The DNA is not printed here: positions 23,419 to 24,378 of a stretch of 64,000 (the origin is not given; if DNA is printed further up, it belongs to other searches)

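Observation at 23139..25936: A+T-richer islet after glyQS: (GYP)n beta-flower-like protein, HEPN-like protein and KAP transmembrane NTPase, a candidate defence or conflict module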

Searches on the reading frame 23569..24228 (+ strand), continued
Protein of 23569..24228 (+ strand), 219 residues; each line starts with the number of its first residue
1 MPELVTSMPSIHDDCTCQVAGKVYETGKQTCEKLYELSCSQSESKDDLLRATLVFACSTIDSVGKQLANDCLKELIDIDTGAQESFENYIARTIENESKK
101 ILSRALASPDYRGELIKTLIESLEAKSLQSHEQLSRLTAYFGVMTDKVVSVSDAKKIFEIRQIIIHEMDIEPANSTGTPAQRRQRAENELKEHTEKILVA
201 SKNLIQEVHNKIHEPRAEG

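Call 106: search_protein_representatives(alignment_id=A1)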
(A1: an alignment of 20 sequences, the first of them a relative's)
Query: 20 sequences, 221 profile positions. Proteins with E-value up to 0.001 (for the whole library): 707; up to 1e-10: 494; up to 1e-30: 29. The best 150 are listed.
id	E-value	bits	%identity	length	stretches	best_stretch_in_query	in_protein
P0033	2.9e-104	364.0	-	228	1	1-219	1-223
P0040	1.6e-84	299.4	-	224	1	1-212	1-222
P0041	7.1e-58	212.3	-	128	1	1-128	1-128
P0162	2.1e-37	145.4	-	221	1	17-213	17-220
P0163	4.0e-37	144.4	-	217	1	19-211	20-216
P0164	1.4e-35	139.4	-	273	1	42-218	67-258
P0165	2.2e-35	138.8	-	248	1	18-213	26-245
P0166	8.3e-35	136.9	-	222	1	12-212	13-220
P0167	1.0e-34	136.6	-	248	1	38-212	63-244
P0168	1.6e-34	135.9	-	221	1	15-213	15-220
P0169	3.4e-34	134.8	-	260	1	40-215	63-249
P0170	2.5e-32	128.8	-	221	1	41-212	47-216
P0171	2.8e-32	128.6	-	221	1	18-215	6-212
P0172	3.8e-32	128.1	-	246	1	42-214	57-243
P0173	6.3e-32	127.4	-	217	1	41-212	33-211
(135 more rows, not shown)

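Call 108: search_solved_structures(query=A6, max_evalue=10, show_alignments=2)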
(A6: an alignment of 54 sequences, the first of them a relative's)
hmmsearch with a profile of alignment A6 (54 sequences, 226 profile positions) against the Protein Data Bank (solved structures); distinct sequences matched with E-value up to 10: 0.

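Call 109: search_protein_families(library=pfam, alignment_id=A6, max_evalue=0.01)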
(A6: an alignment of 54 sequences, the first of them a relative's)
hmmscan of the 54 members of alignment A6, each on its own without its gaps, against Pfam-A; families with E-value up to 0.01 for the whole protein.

A. member 1, P0021 (219 aa): 0 families

B. families by the number of members that match (of 54 scanned): 8 families
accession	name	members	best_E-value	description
PF18735.6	HEPN_RiboL-PSP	47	4.8e-12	RiboL-PSP-HEPN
PF18730.6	HEPN_Cthe2314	3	0.00045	Cthe_2314-like HEPN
PF18737.6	HEPN_MAE_28990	1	0.00015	MAE_28990/MAE_18760-like HEPN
PF18860.6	AbiJ_NTD3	1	0.0023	AbiJ N-terminal domain 3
PF24983.1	DUF7774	1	0.0032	Domain of unknown function (DUF7774)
PF10150.14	RNase_E_G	1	0.0046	Ribonuclease E/G family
PF01031.25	Dynamin_M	1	0.0052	Dynamin central region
PF15948.10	DUF4756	1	0.0087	Domain of unknown function (DUF4756)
